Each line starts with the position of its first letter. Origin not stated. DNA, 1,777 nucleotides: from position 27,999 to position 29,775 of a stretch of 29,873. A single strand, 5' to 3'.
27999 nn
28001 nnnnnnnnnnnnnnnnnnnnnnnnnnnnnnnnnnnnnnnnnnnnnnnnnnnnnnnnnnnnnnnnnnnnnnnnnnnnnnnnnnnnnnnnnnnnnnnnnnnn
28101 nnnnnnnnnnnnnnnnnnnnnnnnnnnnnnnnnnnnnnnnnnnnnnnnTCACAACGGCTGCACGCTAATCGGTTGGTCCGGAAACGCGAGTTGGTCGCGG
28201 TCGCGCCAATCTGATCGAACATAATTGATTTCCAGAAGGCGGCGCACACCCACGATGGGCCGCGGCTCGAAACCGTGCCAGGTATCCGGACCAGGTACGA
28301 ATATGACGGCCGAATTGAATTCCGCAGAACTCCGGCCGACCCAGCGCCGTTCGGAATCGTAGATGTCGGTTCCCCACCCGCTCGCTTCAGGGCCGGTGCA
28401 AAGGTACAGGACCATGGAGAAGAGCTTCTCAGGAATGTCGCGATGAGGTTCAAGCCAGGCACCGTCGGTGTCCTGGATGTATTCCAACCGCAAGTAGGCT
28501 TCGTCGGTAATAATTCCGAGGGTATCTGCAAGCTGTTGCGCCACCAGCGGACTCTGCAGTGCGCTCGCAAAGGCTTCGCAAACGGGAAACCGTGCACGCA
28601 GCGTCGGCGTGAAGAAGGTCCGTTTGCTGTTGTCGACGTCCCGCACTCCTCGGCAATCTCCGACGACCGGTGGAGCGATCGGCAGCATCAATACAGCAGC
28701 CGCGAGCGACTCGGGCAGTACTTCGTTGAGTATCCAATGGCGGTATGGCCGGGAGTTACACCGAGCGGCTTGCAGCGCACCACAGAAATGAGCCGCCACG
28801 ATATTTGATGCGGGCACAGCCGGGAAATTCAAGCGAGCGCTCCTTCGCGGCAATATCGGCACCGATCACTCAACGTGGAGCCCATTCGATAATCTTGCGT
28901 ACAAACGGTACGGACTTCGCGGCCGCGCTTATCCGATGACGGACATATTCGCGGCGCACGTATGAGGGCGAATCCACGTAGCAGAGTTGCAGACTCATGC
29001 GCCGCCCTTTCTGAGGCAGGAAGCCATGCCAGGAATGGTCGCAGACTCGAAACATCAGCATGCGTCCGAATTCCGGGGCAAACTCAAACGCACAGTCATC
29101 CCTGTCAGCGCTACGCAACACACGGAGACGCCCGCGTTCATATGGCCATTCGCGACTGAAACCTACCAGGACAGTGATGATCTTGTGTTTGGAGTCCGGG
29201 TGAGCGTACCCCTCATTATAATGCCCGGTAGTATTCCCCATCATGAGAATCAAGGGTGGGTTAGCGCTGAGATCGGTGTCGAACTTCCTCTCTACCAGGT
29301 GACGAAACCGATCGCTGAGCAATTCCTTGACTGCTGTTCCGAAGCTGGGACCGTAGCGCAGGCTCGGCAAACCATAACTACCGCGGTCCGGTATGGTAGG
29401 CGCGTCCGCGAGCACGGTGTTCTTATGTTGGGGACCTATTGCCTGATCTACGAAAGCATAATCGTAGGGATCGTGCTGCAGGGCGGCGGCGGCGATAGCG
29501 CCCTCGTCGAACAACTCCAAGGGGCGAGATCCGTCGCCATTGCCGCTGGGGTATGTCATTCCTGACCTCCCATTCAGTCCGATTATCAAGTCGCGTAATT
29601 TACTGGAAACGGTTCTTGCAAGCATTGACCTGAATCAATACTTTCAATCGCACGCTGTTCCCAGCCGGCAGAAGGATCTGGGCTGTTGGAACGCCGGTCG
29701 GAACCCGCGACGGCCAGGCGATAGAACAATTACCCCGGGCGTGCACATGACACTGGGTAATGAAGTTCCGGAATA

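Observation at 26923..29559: Lower-GC, tightly spaced cassette: two 2OG-Fe(II) oxygenases plus a chorismatase-like Rid protein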

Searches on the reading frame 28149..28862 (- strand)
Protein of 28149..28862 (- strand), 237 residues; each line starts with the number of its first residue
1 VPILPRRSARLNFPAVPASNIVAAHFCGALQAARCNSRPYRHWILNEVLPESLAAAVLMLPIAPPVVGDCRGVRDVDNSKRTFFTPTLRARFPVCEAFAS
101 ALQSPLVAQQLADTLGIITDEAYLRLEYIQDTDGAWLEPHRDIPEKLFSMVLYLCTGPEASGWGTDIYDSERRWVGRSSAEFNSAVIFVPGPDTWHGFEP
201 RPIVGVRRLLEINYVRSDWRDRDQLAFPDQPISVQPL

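Call 5: search_protein_families(library=pfam, proteins=[window:28149-28862:-], max_evalue=0.1)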
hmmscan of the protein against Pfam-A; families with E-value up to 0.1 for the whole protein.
window:28149-28862:- (237 aa): 1 family
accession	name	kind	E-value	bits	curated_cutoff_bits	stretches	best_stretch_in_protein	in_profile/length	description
PF13640.12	2OG-FeII_Oxy_3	-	0.00027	22.3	27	1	132-208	7-91/98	2OG-Fe(II) oxygenase superfamily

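Call 6: search_protein_families(library=ncbifam, proteins=[window:28149-28862:-], max_evalue=0.1)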
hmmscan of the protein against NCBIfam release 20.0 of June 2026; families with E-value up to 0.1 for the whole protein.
window:28149-28862:- (237 aa): 0 families

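Call 14: search_solved_structures(query=window:28149-28862:-, max_evalue=10)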
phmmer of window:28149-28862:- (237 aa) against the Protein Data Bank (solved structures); distinct sequences matched with E-value up to 10: 1.
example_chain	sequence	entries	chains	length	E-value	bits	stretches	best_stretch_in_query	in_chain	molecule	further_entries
9ei6_A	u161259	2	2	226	0.075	15.9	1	132-203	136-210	Prolyl 4-hydroxylase alpha subunit domain-containing protein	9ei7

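Call 85: search_solved_structures(query=A3, max_evalue=1)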
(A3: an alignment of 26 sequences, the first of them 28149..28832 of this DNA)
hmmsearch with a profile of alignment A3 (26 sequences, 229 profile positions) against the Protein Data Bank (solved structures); distinct sequences matched with E-value up to 1: 3.
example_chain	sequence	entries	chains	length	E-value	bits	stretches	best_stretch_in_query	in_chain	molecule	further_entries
9ei6_A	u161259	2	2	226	0.0031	20.2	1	76-193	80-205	Prolyl 4-hydroxylase alpha subunit domain-containing protein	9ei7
4lm9_A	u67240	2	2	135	0.8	12.3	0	147-180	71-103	Nucleoprotein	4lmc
4j3k_A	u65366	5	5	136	0.81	12.2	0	147-180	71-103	Nucleoprotein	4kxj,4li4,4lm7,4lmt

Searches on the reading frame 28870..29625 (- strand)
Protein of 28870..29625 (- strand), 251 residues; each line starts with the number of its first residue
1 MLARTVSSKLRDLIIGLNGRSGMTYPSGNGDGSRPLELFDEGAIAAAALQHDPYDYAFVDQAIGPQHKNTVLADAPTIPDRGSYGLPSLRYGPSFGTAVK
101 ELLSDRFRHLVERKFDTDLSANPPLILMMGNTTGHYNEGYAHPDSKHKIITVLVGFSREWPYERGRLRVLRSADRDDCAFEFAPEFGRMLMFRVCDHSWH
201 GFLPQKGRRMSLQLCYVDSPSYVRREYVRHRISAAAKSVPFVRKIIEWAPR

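Call 5: search_protein_families(library=pfam, proteins=[window:28870-29625:-], max_evalue=0.1)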
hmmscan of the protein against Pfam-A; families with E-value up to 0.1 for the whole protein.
window:28870-29625:- (251 aa): 2 families
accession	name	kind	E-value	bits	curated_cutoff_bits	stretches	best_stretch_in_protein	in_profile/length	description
PF13640.12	2OG-FeII_Oxy_3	-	2.2e-07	32.2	27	1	134-213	14-94/98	2OG-Fe(II) oxygenase superfamily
PF13661.12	2OG-FeII_Oxy_4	-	0.00068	20.5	27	1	140-212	13-93/98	2OG-Fe(II) oxygenase superfamily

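Call 6: search_protein_families(library=ncbifam, proteins=[window:28870-29625:-], max_evalue=0.1)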
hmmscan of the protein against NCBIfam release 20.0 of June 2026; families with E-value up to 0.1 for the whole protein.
window:28870-29625:- (251 aa): 0 families

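Call 15: search_solved_structures(query=window:28870-29625:-, max_evalue=10)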
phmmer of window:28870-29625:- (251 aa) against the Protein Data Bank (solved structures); distinct sequences matched with E-value up to 10: 4.
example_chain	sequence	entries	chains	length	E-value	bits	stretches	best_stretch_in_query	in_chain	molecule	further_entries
9ei6_A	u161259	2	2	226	5.9e-06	29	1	99-205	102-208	Prolyl 4-hydroxylase alpha subunit domain-containing protein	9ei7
9blq_A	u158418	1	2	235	6e-05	25.7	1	141-202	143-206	Putative hydroxylase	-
5lb6_A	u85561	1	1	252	0.048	16.2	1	128-225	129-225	Egl nine homolog 1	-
7tb0_A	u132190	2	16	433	0.076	15.6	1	14-78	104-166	UDP-N-acetylglucosamine 1-carboxyvinyltransferase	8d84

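Call 73: predict_structure(alignment_id=A2)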
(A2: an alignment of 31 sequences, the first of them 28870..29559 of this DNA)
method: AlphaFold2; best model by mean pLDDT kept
length: 229 residues; sequences in the alignment: 31
mean_pLDDT: 86.7   pTM: 0.85
mean pLDDT of the five models: 86.7, 86.5, 85.5, 83.7, 81.4
residues with pLDDT >= 90: 138; 70-90: 61; 50-70: 21; < 50: 9
segments of 3 or more residues with pLDDT < 50: 1-7
pLDDT, mean of each block of 10 residues (from residue 1): 47 90 98 97 95 82 86 96 97 98 86 60 95 90 90 92 96 93 80 96 89 75 61
secondary structure, 60 per line:
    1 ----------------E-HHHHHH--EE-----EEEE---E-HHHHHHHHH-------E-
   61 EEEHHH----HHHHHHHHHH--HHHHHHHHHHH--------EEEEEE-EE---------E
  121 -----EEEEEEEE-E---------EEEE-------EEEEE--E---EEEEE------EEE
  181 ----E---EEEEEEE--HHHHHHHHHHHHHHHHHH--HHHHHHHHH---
elements in order: H19-24 E34-37 H43-51 E61-63 H71-80 H83-93 E102-107 E126-133 E145-148 E156-160 E167-171 E178-180 E189-195 H198-215 H218-226

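Call 77: fold_search(model_id=the predicted structure, library=pdb)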
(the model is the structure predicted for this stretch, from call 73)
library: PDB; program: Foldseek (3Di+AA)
matches with E <= 10: 500; with E <= 0.001: 406
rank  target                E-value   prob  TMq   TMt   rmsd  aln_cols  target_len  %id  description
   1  9ei6                  5.5e-13  1.00  0.69  0.74   6.8       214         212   20  PasI from Photorhabdus asymbiotica bound to Fe(II) and alpha-ketoglutarate (released 2025-08-20)
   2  9ei7                  7.9e-13  1.00  0.69  0.73   6.9       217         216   19  PasI from Photorhabdus asymbiotica bound to vanadyl, succinate, and 5-amino-6-hydroxy-octanosyl acid 2-phosphate (released 2025-08-20)
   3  9blq_A                2.1e-11  1.00  0.67  0.73   3.9       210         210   19  X-ray crystal structure of Streptomyces cacaoi PolD with iron and succinate bound (released 2025-11-05)
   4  9blq_B                9.9e-11  1.00  0.69  0.79   2.8       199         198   20  X-ray crystal structure of Streptomyces cacaoi PolD with iron and succinate bound (released 2025-11-05)
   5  3kt4                  2.7e-08  1.00  0.52  0.24   9.6       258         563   13  Crystal structure of Tpa1 from Saccharomyces cerevisiae, a component of the messenger ribonucleoprotein complex (released 2010-01-19)
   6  5la9_B                2.9e-08  1.00  0.47  0.50   7.4       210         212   17  HIF prolyl hydroxylase 2 (PHD2-R281C/V314C) cross-linked to HIF-1alpha NODD-L397C/D412C and N-oxalylglycine (NOG) (com (released 2016-08-31)
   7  2hbu                  3.7e-08  1.00  0.47  0.48   9.8       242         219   15  Crystal structure of HIF prolyl hydroxylase EGLN-1 in complex with a biologically active inhibitor (released 2006-06-27)
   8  6zbn_C                3.7e-08  1.00  0.48  0.54   6.6       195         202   16  HIF Prolyl Hydroxylase 2 (PHD2/EGLN1) in complex with tert-butyl 6-(5-hydroxy-4-(1H-1,2,3-triazol-1-yl)-1H-pyrazol-1-y (released 2021-04-07)
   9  6yw1_A                4.0e-08  1.00  0.51  0.55   6.0       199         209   16  HIF prolyl hydroxylase 2 (PHD2/ EGLN1) in complex with 2OG and RaPID-derived silent allosteric cyclic peptide 3C (14-m (released 2020-12-30)
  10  3mgu                  4.2e-08  1.00  0.48  0.23   6.4       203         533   16  Structure of S. cerevisiae Tpa1 protein, a proline hydroxylase modifying ribosomal protein Rps23 (released 2010-07-14)
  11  6zbo_D                4.2e-08  1.00  0.50  0.56   6.4       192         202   16  HIF Prolyl Hydroxylase 2 (PHD2/EGLN1) in Complex with 1-(6-morpholinopyrimidin-4-yl)-4-(1H-1,2,3-triazol-1-yl)-1H-pyra (released 2021-04-07)
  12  5l9b_B                5.4e-08  1.00  0.51  0.53   6.4       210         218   14  HIF PROLYL HYDROXYLASE 2 (PHD2/ EGLN1) IN COMPLEX WITH 2-OXOGLUTARATE (2OG) AND HIF-1ALPHA CODD (556-574) (released 2016-08-31)
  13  3hqr_A                6.5e-08  1.00  0.48  0.48   7.0       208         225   16  PHD2:Mn:NOG:HIF1-alpha substrate complex (released 2009-07-28)
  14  6zbo_B                6.5e-08  1.00  0.53  0.58   7.0       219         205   15  HIF Prolyl Hydroxylase 2 (PHD2/EGLN1) in Complex with 1-(6-morpholinopyrimidin-4-yl)-4-(1H-1,2,3-triazol-1-yl)-1H-pyra (released 2021-04-07)
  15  6yvt_B                6.9e-08  1.00  0.50  0.56   6.8       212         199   16  HIF prolyl hydroxylase 2 (PHD2/ EGLN1) in complex with MD-253 (released 2020-05-20)
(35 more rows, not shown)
